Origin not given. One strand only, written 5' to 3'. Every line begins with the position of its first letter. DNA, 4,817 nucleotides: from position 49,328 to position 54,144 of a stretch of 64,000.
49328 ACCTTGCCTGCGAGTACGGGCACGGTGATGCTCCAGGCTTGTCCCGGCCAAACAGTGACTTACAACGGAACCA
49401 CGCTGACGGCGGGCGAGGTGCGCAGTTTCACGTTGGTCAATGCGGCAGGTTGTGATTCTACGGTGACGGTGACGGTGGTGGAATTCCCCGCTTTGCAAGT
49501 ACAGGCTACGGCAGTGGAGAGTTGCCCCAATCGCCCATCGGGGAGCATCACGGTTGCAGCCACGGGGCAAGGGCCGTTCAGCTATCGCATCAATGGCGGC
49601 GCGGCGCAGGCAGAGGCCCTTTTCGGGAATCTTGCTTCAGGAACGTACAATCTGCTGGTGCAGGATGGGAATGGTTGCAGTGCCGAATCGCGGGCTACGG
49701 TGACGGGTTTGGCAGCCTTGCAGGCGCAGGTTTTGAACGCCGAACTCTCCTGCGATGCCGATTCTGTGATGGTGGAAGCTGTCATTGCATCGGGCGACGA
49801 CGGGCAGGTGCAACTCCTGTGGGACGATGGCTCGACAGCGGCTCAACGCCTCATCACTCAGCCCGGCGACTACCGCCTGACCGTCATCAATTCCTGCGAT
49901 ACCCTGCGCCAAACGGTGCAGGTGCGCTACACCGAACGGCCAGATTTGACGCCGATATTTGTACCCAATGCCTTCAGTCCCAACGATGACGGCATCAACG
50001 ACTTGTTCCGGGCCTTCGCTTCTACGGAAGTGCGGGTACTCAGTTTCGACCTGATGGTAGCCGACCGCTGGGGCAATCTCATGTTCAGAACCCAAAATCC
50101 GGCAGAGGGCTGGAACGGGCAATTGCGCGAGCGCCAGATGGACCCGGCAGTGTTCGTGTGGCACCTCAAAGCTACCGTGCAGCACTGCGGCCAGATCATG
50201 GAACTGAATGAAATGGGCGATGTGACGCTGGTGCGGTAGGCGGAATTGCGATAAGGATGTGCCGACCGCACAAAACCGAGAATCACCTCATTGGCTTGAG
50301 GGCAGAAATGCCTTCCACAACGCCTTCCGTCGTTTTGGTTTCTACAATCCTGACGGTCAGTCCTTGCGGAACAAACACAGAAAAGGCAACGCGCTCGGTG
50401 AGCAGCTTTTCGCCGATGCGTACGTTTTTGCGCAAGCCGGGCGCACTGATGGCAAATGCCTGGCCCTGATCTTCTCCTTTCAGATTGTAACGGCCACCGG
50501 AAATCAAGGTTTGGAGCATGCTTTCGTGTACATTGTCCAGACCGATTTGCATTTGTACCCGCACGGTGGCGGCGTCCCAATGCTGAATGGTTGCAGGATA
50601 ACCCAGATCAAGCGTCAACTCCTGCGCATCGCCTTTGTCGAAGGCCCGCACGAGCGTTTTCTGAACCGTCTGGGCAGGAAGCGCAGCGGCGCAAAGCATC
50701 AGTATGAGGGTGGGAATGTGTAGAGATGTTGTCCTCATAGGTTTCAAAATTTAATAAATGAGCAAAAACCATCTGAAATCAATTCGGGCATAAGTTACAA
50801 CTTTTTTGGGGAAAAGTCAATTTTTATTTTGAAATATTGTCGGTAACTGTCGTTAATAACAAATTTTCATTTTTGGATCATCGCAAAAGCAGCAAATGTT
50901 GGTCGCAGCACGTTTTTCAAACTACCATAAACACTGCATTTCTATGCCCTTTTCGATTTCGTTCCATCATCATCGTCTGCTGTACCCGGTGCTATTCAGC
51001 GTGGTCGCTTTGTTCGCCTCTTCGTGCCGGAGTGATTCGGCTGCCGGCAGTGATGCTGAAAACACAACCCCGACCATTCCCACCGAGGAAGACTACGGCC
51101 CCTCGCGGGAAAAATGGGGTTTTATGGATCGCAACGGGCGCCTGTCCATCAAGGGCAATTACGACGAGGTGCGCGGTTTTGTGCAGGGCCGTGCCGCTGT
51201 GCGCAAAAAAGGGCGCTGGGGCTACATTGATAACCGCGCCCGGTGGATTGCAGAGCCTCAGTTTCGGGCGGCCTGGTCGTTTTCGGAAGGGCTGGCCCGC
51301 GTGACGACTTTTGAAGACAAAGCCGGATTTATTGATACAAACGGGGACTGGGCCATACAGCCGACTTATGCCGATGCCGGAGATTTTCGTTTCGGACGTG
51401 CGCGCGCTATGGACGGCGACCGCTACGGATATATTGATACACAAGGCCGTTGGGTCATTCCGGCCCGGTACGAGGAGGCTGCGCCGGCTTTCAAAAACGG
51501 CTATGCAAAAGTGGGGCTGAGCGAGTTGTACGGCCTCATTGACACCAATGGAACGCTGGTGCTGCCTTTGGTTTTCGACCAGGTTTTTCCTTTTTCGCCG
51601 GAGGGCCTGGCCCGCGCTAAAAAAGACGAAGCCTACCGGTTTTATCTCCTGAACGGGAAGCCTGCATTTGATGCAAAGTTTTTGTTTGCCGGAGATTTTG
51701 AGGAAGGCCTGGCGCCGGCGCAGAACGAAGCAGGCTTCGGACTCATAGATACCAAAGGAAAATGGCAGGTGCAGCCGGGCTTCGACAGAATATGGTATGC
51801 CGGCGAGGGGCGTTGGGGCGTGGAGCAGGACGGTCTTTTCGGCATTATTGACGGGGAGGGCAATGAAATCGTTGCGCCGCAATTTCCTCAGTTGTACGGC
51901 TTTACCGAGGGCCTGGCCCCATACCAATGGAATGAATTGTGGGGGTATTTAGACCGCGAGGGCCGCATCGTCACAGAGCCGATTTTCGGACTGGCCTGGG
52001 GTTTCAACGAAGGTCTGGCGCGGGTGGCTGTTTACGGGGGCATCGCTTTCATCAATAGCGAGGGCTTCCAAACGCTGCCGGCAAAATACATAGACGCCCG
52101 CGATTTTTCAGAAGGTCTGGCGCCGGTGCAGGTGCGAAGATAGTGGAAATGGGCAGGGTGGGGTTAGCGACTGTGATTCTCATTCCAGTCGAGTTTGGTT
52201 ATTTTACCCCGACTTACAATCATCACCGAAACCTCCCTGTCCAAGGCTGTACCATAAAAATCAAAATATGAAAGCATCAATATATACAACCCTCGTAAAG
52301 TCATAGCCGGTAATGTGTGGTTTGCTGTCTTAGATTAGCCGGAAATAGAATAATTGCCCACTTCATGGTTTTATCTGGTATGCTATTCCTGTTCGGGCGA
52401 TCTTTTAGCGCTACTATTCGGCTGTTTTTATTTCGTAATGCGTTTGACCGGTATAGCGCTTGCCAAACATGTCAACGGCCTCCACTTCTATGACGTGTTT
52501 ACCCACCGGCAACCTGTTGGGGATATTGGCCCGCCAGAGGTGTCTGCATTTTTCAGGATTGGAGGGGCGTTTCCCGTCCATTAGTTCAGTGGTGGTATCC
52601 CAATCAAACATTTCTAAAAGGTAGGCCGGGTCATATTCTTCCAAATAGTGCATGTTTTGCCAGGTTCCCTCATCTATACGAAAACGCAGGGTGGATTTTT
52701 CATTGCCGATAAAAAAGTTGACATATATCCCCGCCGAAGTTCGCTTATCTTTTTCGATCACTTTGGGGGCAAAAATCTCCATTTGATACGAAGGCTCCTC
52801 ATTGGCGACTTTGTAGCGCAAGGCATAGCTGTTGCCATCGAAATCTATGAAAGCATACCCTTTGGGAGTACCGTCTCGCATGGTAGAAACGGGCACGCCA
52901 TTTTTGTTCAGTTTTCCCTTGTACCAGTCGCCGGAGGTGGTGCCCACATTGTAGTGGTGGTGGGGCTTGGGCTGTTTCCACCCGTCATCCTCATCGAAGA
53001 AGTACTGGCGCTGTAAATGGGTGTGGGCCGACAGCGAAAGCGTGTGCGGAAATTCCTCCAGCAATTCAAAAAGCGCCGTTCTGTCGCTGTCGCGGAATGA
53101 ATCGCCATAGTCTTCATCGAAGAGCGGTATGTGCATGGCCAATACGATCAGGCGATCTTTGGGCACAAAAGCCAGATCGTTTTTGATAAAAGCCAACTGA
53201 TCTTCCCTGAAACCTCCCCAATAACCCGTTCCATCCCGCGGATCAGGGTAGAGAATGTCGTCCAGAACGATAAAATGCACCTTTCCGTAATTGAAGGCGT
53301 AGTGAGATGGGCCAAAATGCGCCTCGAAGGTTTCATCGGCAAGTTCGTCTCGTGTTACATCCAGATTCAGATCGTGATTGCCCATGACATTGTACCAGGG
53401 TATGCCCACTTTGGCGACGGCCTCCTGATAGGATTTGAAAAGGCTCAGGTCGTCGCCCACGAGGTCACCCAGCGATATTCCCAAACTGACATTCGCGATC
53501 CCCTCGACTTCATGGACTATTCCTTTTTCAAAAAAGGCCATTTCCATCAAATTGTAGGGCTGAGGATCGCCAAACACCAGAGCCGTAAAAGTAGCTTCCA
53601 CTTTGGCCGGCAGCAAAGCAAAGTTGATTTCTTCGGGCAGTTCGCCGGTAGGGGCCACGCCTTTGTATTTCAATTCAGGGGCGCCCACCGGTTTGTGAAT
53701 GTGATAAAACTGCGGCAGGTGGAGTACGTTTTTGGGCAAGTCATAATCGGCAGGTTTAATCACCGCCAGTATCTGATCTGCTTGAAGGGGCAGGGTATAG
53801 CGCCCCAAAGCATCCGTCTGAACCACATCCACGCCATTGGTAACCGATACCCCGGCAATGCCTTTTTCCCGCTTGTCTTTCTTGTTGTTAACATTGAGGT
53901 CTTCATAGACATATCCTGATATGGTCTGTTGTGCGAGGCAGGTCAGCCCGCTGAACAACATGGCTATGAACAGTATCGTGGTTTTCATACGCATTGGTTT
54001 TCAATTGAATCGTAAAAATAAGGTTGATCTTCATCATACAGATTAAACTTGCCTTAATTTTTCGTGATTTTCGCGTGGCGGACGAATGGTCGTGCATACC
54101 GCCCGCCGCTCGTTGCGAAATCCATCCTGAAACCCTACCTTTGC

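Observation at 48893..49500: Recently duplicated 153-bp in-frame tandem repeats in the 2210-aa type-B T9SS cargo gene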

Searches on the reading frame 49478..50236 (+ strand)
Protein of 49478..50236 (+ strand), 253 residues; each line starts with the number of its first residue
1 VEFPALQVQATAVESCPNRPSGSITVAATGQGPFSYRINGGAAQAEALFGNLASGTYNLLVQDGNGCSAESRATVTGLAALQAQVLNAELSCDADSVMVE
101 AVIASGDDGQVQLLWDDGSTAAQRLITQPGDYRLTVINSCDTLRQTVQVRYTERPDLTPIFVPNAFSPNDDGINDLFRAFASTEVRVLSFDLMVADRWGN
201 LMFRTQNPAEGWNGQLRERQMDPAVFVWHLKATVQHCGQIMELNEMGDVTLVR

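Call 9: search_protein_families(library=pfam, proteins=[window:49505-50236:+], max_evalue=10)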
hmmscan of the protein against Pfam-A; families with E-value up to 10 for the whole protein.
window:49505-50236:+ (244 aa): 4 families
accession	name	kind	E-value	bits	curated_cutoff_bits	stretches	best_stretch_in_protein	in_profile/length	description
PF13585.12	CHU_C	-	2.6e-11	43.9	27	1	152-223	2-72/86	CHU_C Type IX secretion signal domain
PF13573.12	SprB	-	0.00089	19.3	28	1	6-33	8-36/37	SprB repeat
PF23044.1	SH3-C_UBE2O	-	0.034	14.5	21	1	91-112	28-49/68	UBE2O, ubiquitin binding SH3-C domain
PF23623.1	GBD_IRG7_N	-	0.21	12.2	27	1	26-54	52-80/95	IRG7 N-terminal galactose binding domain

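Call 19: find_related_loci(query=window:49478-50236:+, collection=genome_contigs, flank=10000)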
Query window:49478-50236:+ (253 aa) in genome_contigs; peptide patterns used: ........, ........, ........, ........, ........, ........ (x = any residue, [..] = any of these).
331 stretches matched a pattern; 179 encode a relative of the query (tblastn E <= 1e-3); the best 80 are kept; 79 distinct loci.
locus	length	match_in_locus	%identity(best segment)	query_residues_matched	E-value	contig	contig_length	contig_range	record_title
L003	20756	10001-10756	60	3-253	8e-102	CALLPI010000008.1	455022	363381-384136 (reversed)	MAG: uncultured Saprospiraceae bacterium isolate N1_Bin_METABAT__89_1 genome assembly, contig: c_000000022506, whole gen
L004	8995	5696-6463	36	2-253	2e-55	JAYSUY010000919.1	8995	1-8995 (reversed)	MAG: Saprospiraceae bacterium isolate GFS_12690 GFS_12690_918, whole genome shotgun sequence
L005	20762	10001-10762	37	3-253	3e-52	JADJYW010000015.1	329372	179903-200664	MAG: Lewinellaceae bacterium isolate Lyne_18-Q3-R50-59_BATAC.66 tig00009895-10-3273790, whole genome shotgun sequence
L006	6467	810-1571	36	3-253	1e-50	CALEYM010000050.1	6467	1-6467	MAG TPA_asm: uncultured Bacteroidetes bacterium isolate SRR6227243_bin.67_CONCOCT_v1.1_MAG genome assembly, contig: ERZ7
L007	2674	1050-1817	36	1-253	5e-50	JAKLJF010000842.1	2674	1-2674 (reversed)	MAG: Thermoanaerobaculia bacterium isolate MAG.385 MAG.385-NODE_842_length_2674_cov_3.296111, whole genome shotgun seque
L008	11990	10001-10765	36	2-253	1e-49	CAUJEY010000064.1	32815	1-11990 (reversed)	MAG: Bacteroidota bacterium isolate KLAP56 genome assembly, contig: KLAP56_280777, whole genome shotgun sequence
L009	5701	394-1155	38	3-253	9e-49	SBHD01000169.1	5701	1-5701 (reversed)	MAG: Bacteroidetes bacterium isolate M3007 scaffold_4815_1, whole genome shotgun sequence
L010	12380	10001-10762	35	3-253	1e-48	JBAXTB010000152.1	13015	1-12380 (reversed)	MAG: Bacteroidota bacterium isolate ELA624 MAG624_152, whole genome shotgun sequence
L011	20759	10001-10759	33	3-253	3e-48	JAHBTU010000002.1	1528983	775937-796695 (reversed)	MAG: Saprospiraceae bacterium isolate ACE_BAC3 BAC3_2, whole genome shotgun sequence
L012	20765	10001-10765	37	2-252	4e-48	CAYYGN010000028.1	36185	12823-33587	MAG TPA_asm: uncultured Saprospiraceae bacterium isolate SRP329715_co1_99 genome assembly, contig: NODE_1551_length_3618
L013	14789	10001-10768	33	2-253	8e-48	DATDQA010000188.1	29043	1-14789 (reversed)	MAG TPA_asm: Saprospiraceae bacterium isolate SMAG_U7935 k141_630778, whole genome shotgun sequence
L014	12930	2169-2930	34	4-253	1e-47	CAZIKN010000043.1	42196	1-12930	MAG TPA_asm: uncultured Saprospiraceae bacterium isolate SRP199154_co2_62 genome assembly, contig: NODE_526_length_42196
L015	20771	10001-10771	37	1-253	9e-47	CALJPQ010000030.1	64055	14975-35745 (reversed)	MAG: uncultured Saprospiraceae bacterium isolate N1_Bin_METABAT__6_1 genome assembly, contig: c_000000409477, whole geno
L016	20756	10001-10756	37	1-248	1e-46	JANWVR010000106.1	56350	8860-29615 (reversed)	MAG: Saprospiraceae bacterium isolate SKYG121 k141_389534, whole genome shotgun sequence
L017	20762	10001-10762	36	3-253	3e-46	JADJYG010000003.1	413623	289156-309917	MAG: Saprospirales bacterium isolate Lyne_18-Q3-R50-59_BATAC.172 tig00005852-10-4122850, whole genome shotgun sequence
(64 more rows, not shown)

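Call 29: find_related_loci(query=window:49478-50236:+, collection=metagenome_contigs, flank=7000)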
Query window:49478-50236:+ (253 aa) in metagenome_contigs; peptide patterns used: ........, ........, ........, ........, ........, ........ (x = any residue, [..] = any of these).
314 stretches matched a pattern; 97 encode a relative of the query (tblastn E <= 1e-3); the best 80 are kept; 78 distinct loci.
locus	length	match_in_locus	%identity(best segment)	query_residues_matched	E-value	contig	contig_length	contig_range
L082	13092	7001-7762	38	3-253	6e-56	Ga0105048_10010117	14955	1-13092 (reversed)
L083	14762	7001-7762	38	3-253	6e-56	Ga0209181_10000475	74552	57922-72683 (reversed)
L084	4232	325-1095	38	1-253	9e-52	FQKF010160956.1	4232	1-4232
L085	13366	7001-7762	35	3-253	4e-50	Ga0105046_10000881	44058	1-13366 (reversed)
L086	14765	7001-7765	35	3-253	1e-43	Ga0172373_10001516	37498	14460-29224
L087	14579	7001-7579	29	54-253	4e-25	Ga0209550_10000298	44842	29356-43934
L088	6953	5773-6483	31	15-235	6e-25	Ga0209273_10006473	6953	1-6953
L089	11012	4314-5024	31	15-235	6e-25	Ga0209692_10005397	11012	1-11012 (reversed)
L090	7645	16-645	30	51-253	2e-23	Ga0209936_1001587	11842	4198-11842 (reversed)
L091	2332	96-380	45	160-253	7e-23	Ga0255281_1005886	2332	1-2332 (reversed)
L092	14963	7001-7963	31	15-253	2e-22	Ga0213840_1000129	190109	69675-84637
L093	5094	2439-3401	31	15-253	2e-22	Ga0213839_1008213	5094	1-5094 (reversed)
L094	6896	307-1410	30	25-231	1e-19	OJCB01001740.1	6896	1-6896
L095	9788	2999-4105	33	4-216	2e-19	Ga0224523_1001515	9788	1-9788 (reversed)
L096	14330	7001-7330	37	135-253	3e-19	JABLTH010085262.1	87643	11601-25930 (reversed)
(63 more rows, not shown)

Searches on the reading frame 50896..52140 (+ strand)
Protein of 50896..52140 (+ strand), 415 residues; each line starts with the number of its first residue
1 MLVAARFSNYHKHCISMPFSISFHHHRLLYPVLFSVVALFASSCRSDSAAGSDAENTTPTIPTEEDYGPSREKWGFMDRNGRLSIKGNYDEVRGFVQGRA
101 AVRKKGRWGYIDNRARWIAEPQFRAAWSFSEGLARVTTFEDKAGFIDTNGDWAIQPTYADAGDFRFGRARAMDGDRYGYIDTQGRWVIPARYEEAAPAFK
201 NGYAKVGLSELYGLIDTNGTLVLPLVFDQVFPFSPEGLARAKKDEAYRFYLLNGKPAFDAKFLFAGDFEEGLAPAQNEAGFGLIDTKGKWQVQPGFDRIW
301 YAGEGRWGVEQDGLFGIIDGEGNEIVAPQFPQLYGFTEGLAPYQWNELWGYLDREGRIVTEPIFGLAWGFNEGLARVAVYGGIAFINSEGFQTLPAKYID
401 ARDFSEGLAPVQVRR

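Call 55: search_protein_families(library=ncbifam, proteins=[window:50896-52140:+], max_evalue=0.01)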
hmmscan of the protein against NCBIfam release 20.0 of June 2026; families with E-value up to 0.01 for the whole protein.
window:50896-52140:+ (415 aa): 0 families

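Call 65: search_protein_families(library=pfam, proteins=[window:50896-52140:+], max_evalue=0.0001)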
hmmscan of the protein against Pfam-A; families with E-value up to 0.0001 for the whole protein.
window:50896-52140:+ (415 aa): 1 family
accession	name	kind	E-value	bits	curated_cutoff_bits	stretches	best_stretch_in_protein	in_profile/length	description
PF14903.11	WG_beta_rep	-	7.9e-80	262.9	25.6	7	74-108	1-35/35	WG containing repeat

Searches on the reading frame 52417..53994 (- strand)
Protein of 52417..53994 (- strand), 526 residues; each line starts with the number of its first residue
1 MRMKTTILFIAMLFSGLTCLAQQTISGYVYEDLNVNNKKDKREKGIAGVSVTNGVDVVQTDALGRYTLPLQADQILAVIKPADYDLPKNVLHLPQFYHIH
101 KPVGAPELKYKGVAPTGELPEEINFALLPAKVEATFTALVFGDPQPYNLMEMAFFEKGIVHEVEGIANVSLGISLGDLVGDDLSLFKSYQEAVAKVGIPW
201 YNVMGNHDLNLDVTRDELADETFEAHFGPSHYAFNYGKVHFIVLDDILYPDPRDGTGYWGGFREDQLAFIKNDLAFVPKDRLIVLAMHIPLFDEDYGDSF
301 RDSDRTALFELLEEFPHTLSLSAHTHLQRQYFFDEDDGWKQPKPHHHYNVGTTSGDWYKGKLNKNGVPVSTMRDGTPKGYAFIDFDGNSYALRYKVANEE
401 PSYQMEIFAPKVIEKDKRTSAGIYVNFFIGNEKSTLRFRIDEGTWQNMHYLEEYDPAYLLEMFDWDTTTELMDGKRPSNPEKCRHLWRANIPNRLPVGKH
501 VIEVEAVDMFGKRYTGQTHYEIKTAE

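Call 55: search_protein_families(library=ncbifam, proteins=[window:52417-53994:-], max_evalue=0.01)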
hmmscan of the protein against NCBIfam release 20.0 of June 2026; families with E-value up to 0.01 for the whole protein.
window:52417-53994:- (526 aa): 2 families
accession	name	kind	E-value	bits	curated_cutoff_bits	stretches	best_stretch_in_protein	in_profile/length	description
TIGR03767.1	P_acnes_RR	hypoth_equivalog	0.0011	17.6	330.75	0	196-212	182-198/496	TIGR03767 family metallophosphoesterase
NF012181.0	MSCRAMM_SdrD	exception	0.0013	16.2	2500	1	22-52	792-822/1379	MSCRAMM family adhesin SdrD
